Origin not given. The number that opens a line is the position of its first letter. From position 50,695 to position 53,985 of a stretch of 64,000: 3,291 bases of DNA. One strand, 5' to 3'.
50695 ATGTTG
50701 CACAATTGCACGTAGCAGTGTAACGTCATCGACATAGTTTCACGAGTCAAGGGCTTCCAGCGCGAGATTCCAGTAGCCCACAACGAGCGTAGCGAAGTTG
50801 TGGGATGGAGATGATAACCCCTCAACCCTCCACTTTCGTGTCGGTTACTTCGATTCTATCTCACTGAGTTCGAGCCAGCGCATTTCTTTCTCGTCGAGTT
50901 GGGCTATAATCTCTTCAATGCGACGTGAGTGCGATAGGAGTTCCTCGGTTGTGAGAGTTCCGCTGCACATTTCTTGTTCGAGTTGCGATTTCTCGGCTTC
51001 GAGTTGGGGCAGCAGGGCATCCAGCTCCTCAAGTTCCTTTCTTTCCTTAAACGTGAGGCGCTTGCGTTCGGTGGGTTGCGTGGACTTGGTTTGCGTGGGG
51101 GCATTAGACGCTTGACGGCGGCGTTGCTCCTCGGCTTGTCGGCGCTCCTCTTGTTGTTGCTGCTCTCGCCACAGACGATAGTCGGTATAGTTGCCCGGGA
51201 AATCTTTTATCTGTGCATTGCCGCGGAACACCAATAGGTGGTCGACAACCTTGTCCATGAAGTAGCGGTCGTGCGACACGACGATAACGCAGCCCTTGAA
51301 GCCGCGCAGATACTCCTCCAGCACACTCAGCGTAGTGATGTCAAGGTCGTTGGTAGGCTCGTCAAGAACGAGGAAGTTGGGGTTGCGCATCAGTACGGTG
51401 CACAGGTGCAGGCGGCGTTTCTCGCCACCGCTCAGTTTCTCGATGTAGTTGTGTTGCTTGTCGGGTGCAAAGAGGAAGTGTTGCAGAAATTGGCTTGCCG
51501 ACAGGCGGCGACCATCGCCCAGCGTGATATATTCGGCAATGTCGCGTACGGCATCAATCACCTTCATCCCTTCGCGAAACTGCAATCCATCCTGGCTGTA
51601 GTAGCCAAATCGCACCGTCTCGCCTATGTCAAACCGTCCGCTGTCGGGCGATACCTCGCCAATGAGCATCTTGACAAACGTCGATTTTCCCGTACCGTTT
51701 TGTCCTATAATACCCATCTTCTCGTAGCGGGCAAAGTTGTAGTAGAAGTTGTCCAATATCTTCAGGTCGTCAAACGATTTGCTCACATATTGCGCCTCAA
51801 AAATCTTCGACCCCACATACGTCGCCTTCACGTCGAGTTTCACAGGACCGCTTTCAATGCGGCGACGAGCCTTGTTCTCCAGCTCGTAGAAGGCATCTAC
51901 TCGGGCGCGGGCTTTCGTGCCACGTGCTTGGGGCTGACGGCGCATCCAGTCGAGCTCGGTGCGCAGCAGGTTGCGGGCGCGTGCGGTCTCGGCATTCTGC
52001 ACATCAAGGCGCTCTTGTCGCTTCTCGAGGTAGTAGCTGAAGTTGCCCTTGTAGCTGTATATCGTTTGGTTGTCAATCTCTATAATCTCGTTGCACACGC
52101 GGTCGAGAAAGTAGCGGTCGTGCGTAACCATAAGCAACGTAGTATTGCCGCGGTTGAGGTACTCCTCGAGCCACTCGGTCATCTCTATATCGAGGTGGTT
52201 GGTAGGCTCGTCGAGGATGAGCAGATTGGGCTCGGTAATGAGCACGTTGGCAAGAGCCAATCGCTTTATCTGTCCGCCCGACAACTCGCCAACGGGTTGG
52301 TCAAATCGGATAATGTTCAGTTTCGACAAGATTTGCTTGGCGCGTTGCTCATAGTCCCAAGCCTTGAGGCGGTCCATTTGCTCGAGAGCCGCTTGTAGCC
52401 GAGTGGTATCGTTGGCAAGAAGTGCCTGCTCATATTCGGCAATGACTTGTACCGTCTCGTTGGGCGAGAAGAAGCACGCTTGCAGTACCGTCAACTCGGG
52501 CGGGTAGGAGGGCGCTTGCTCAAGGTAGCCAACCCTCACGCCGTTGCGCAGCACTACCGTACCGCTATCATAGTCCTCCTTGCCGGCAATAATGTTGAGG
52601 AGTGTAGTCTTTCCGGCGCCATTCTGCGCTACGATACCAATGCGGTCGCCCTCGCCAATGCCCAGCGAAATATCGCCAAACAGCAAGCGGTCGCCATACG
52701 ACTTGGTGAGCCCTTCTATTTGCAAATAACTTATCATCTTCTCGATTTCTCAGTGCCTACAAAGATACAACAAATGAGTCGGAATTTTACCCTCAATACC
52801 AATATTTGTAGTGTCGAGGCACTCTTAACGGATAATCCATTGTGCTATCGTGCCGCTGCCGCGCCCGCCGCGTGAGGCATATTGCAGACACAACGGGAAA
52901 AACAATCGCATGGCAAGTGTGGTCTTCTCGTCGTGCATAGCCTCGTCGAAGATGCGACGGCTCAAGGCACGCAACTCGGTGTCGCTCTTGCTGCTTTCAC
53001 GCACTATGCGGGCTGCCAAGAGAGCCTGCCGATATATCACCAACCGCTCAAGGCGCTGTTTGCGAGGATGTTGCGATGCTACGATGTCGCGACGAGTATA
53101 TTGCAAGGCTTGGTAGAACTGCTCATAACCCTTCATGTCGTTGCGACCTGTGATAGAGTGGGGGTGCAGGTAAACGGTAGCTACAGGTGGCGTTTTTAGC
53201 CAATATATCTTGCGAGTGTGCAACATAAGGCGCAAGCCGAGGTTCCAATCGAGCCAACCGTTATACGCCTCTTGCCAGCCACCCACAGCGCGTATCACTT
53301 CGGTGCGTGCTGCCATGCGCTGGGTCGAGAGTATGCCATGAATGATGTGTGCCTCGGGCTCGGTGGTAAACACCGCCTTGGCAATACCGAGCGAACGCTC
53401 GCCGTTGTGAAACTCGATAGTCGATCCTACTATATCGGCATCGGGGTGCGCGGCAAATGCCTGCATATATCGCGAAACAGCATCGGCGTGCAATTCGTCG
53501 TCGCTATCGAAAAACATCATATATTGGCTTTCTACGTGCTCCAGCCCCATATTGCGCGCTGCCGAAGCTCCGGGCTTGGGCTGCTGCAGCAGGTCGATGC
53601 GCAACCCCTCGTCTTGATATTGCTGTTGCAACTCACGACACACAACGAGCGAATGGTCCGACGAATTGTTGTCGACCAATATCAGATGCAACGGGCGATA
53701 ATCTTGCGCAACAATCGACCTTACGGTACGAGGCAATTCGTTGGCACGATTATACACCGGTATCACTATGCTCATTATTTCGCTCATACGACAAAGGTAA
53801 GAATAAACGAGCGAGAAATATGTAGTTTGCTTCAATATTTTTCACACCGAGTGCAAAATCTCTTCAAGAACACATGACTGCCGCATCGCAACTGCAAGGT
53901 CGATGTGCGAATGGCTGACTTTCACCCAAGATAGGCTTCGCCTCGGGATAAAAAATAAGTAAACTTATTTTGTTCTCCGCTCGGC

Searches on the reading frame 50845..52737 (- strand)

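Call 81: search_protein_families(library=pfam, proteins=[window:50845-52737:-], max_evalue=0.00001)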
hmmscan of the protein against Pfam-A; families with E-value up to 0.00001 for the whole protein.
window:50845-52737:- (630 aa): 7 families
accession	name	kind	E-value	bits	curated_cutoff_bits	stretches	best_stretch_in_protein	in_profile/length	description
PF00005.33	ABC_tran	-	5.1e-50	170.1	25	2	22-180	3-137/137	ABC transporter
PF16326.10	ABC_tran_CTD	-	8.3e-15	55.2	32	1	560-626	1-69/69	ABC transporter C-terminal domain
PF12848.13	ABC_tran_Xtn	-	9.1e-13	48.6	25.9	1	219-291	1-75/85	ABC transporter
PF13304.12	AAA_21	-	1.8e-10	41.8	27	0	127-212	183-304/304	AAA domain, putative AbiEii toxin, Type IV TA system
PF02463.25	SMC_N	-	5.9e-10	39.4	40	0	431-505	133-213/220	RecF/RecN/SMC N terminal domain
PF00006.31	ATP-synt_ab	-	1.7e-06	28.3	29.5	0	22-68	6-52/213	ATP synthase alpha/beta family, nucleotide-binding domain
PF13401.12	AAA_22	-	2.1e-06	28.5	27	0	343-465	10-96/130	AAA domain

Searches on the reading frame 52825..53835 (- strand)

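Call 81: search_protein_families(library=pfam, proteins=[window:52825-53835:-], max_evalue=0.00001)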
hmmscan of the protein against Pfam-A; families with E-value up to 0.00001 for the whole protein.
window:52825-53835:- (336 aa): 3 families
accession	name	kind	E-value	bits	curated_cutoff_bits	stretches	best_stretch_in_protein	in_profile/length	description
PF00535.33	Glycos_transf_2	-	6.3e-30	104.8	23.3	1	22-148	1-124/168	Glycosyl transferase family 2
PF13641.12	Glyco_tranf_2_3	-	4.4e-20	73.1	27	1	22-221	4-212/230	Glycosyltransferase like family 2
PF10111.15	Glyco_tranf_2_2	-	1.2e-11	45.1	27.3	1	22-248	1-239/276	Glycosyltransferase like family 2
